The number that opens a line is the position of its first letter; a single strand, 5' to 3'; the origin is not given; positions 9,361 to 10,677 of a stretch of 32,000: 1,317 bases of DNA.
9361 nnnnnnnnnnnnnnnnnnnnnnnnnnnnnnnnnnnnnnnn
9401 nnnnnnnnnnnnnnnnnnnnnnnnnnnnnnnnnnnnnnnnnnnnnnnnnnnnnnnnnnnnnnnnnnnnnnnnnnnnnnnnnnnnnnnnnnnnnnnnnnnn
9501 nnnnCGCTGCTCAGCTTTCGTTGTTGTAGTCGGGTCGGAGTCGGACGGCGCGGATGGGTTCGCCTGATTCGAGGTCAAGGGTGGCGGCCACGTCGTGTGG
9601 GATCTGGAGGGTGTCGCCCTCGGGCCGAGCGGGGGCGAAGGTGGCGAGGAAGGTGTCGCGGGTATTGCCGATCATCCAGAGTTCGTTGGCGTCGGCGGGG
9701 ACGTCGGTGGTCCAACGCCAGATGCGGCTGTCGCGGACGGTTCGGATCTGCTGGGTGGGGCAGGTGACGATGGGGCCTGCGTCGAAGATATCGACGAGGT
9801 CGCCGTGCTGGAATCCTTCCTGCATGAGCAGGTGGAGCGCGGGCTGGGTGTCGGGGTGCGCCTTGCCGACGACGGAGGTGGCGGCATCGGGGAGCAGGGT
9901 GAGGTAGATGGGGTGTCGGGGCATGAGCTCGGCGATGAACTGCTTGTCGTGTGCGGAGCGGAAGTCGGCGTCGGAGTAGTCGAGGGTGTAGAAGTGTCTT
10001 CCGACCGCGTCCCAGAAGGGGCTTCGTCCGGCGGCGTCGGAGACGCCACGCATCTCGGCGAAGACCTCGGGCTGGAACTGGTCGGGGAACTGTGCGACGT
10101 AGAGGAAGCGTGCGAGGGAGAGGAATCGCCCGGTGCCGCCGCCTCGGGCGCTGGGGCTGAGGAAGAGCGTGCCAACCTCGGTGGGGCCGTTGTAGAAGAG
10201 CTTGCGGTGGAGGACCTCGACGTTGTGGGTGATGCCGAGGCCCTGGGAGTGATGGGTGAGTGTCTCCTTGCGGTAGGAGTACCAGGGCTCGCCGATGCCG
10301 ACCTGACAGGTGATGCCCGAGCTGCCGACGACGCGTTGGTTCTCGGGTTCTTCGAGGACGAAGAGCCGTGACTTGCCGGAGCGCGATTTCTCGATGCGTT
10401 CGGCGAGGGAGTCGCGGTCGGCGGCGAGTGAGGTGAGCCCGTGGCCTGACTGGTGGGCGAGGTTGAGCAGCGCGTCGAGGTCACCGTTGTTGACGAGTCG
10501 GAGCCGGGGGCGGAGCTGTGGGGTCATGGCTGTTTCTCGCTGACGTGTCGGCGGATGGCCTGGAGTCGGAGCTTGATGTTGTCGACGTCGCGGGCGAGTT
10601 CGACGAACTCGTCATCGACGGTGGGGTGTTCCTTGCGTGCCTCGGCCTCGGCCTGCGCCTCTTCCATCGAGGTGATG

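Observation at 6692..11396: Voltage-gated cation channel translationally coupled to an astA-astD-astB arginine catabolic operon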

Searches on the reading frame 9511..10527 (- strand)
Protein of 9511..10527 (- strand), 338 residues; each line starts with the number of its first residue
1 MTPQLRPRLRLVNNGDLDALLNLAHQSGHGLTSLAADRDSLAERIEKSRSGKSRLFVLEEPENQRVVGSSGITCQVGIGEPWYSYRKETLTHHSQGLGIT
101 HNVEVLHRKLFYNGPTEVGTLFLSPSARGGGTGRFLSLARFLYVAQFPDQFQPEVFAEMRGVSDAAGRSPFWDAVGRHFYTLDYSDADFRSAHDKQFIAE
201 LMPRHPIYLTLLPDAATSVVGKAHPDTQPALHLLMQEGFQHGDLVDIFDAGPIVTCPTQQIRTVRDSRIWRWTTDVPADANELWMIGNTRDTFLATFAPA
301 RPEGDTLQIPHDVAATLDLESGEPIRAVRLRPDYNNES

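Call 3: search_protein_families(library=pfam, proteins=[window:9511-10527:-])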
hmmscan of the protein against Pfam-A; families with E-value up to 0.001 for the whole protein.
window:9511-10527:- (338 aa): 1 family
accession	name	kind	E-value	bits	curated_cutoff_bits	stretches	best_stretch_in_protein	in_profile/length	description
PF04958.18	AstA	-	2.6e-110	368.6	29.4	1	9-328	4-336/337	Arginine N-succinyltransferase beta subunit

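Call 4: search_protein_families(library=ncbifam, proteins=[window:9511-10527:-])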
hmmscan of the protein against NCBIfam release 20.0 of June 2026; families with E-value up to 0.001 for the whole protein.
window:9511-10527:- (338 aa): 4 families
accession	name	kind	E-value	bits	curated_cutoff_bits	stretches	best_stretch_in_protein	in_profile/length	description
TIGR03243.1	arg_catab_AOST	subfamily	1.5e-102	343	284.35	1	9-330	2-335/335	arginine and ornithine succinyltransferase subunits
TIGR03244.1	arg_catab_AstA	equivalog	5.6e-99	331.2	391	1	9-330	2-336/336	arginine N-succinyltransferase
NF007770.0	PRK10456.1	equivalog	2.5e-84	283.4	521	1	9-332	4-339/344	arginine N-succinyltransferase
TIGR03245.1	arg_AOST_alph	equivalog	3.6e-77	260.2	458.8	1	10-329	3-335/336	arginine/ornithine succinyltransferase subunit alpha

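Call 21: find_homologous_proteins(query=window:9511-10527:-)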
Query window:9511-10527:- (338 aa): 1943 proteins with E <= 0.001 among 7136 candidates; the best 120 are listed.
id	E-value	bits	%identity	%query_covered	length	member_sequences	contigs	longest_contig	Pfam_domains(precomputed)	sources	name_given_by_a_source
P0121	4.4e-230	780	100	100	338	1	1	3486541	PF04958.19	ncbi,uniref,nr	ncbi:arginine N-succinyltransferase [Mucisphaera calidilacus]|uniref:Arginine N-succinyltransferase 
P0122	6.2e-154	530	72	97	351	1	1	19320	PF04958.19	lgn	-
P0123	4.9e-112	392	56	95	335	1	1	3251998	PF04958.19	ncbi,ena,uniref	ncbi:arginine N-succinyltransferase [Mucisphaera sp.]|uniref:arginine N-succinyltransferase n=1 Tax=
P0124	7.1e-111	388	56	95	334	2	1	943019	PF04958.19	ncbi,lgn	ncbi:MAG: arginine N-succinyltransferase [Phycisphaeraceae bacterium]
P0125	8.8e-91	322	50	96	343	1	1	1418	PF04958.19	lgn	-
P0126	1.2e-87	312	48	96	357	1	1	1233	PF04958.19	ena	-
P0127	2.2e-87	311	48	96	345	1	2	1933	PF04958.19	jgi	jgi:arginine N-succinyltransferase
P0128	3.7e-87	310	50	96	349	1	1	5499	PF04958.19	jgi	jgi:arginine N-succinyltransferase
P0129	4.1e-87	310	48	96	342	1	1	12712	PF04958.19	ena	-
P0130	4.4e-86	307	48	96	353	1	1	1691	PF04958.19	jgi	jgi:arginine N-succinyltransferase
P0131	7.4e-86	306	46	97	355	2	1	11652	PF04958.19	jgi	jgi:arginine N-succinyltransferase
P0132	8.2e-86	306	47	94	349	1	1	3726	PF04958.19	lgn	-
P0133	9.2e-86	306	47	96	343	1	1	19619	PF04958.19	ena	-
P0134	1.7e-85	305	47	93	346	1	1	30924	PF04958.19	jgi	jgi:arginine N-succinyltransferase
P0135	2.1e-85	305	49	96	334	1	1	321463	PF04958.19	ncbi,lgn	-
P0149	3.7e-83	297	46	96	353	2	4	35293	PF04958.19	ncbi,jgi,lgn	ncbi:MAG: arginine N-succinyltransferase [Candidatus Binatia bacterium]|jgi:arginine N-succinyltrans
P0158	2.5e-82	295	48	96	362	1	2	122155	PF04958.19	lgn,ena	-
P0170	1.3e-81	292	47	96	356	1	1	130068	PF04958.19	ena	-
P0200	3.2e-80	288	46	91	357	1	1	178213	PF04958.19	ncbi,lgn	ncbi:MAG: arginine N-succinyltransferase [Planctomycetota bacterium]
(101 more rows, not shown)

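Call 22: find_related_loci(query=window:9514-10527:-, collection=metagenome_contigs, flank=6000)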
Query window:9514-10527:- (338 aa) in metagenome_contigs; peptide patterns used: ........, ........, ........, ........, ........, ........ (x = any residue, [..] = any of these).
133 stretches matched a pattern, but none encodes a relative of the query by tblastn (E <= 1e-3).

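Call 23: find_encoding_contigs(protein=P0200, flank=7000, max_places=1)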
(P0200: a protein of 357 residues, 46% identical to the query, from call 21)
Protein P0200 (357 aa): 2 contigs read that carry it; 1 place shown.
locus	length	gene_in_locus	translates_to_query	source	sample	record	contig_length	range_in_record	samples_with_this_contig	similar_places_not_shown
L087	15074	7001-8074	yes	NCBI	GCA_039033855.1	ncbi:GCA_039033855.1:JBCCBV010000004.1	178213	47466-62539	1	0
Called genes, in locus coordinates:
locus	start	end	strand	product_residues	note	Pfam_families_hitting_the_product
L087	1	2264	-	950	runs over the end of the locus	PF00246:Peptidase_M14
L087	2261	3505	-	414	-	PF05343:Peptidase_M42, PF01546:Peptidase_M20 (weak)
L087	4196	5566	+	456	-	-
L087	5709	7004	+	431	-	PF01546:Peptidase_M20, PF07687:M20_dimer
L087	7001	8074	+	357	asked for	PF04958:AstA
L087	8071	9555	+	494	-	PF00171:Aldedh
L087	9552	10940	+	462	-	PF04996:AstB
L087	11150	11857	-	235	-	PF00578:AhpC-TSA, PF08534:Redoxin, PF13098:Thioredoxin_2 (weak)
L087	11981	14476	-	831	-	PF11412:DsbD_N, PF02683:DsbD_TM, PF00085:Thioredoxin (weak), PF13098:Thioredoxin_2 (weak), PF13899:Thioredoxin_7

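Call 24: find_encoding_contigs(protein=P0135, flank=7000, max_places=1)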
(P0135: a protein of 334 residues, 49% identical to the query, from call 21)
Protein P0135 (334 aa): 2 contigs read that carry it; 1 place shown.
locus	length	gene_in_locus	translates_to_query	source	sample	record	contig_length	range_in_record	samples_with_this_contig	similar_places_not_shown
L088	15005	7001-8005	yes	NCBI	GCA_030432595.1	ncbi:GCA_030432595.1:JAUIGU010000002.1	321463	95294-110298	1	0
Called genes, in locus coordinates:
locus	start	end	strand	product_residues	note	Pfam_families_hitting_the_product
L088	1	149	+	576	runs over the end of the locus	PF22645:GKRP_SIS_N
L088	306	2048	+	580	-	PF02638:GHL10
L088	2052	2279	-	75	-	-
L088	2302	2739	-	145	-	PF13328:HD_4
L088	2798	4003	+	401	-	PF04041:Glyco_hydro_130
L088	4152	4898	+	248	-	PF01370:Epimerase, PF13460:NAD_binding_10 (weak)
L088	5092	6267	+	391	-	PF04041:Glyco_hydro_130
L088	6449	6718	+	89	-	-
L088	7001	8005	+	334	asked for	PF04958:AstA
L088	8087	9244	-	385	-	PF02684:LpxB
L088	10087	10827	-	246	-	-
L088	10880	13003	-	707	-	PF03629:SASA (faint)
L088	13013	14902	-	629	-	PF24251:DUF7453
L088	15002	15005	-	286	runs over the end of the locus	PF05690:ThiG, PF01070:FMN_dh (faint)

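Call 52: find_encoding_contigs(protein=P0158, flank=6000, max_places=1)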
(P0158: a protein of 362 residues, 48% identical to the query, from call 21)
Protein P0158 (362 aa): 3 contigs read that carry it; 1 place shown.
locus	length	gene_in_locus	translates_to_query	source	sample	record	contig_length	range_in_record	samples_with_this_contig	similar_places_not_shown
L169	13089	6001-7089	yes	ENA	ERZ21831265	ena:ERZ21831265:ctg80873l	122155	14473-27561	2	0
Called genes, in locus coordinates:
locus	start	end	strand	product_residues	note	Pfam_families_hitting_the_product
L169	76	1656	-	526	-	PF00089:Trypsin, PF13365:Trypsin_2, PF00595:PDZ, PF13180:PDZ_2, PF17820:PDZ_6 (weak), PF00595:PDZ, PF13180:PDZ_2, PF17820:PDZ_6, +1 more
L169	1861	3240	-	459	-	-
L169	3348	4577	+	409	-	PF01546:Peptidase_M20, PF07687:M20_dimer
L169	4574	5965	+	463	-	PF00202:Aminotran_3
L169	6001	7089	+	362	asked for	PF04958:AstA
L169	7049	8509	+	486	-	PF00171:Aldedh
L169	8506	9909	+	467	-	PF04996:AstB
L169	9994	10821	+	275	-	-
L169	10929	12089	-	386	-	-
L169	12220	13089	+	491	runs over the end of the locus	PF05977:MFS_3, PF07690:MFS_1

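Call 53: find_encoding_contigs(protein=P0170, flank=6000, max_places=1)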
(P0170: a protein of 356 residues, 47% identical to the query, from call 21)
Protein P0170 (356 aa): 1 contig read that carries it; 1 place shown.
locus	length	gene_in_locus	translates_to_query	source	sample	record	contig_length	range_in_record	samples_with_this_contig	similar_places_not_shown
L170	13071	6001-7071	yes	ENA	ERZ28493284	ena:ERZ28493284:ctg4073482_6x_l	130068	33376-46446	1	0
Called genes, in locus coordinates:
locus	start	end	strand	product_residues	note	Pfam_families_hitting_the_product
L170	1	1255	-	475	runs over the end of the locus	PF08239:SH3_3 (faint)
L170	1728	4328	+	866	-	PF20773:InhA-like_MAM (weak), PF13620:CarboxypepD_reg (faint), PF17210:SdrD_B, PF17802:SpaA (faint), PF22904:NOMO1-like_2nd (faint), PF01457:Peptidase_M8, PF17957:Big_7 (faint), PF17210:SdrD_B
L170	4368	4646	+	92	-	-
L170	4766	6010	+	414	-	PF01546:Peptidase_M20, PF07687:M20_dimer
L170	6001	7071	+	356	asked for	PF04958:AstA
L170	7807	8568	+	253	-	PF00171:Aldedh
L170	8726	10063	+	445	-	PF04996:AstB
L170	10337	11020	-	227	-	-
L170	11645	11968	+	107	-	-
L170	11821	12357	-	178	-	-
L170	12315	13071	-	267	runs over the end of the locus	-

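Call 54: find_encoding_contigs(protein=P0149, flank=6000, max_places=1)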
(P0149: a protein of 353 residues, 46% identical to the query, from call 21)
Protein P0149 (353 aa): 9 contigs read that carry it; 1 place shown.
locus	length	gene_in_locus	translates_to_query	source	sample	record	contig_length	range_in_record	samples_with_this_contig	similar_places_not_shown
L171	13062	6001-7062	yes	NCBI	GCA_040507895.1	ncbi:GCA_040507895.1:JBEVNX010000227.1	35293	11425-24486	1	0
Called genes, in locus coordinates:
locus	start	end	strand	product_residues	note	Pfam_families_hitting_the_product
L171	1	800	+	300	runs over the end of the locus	PF01144:CoA_trans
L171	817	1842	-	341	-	-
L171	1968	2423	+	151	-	-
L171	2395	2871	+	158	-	-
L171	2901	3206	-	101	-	PF00034:Cytochrom_C, PF13442:Cytochrome_CBB3 (weak)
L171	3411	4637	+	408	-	PF01546:Peptidase_M20, PF07687:M20_dimer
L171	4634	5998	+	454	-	PF00202:Aminotran_3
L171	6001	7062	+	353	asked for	PF04958:AstA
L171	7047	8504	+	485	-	PF00171:Aldedh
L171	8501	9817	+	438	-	PF04996:AstB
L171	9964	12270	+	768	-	PF04879:Molybdop_Fe4S4, PF00384:Molybdopterin, PF01568:Molydop_binding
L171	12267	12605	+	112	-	-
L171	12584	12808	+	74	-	-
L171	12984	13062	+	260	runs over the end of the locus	PF00378:ECH_1, PF16113:ECH_2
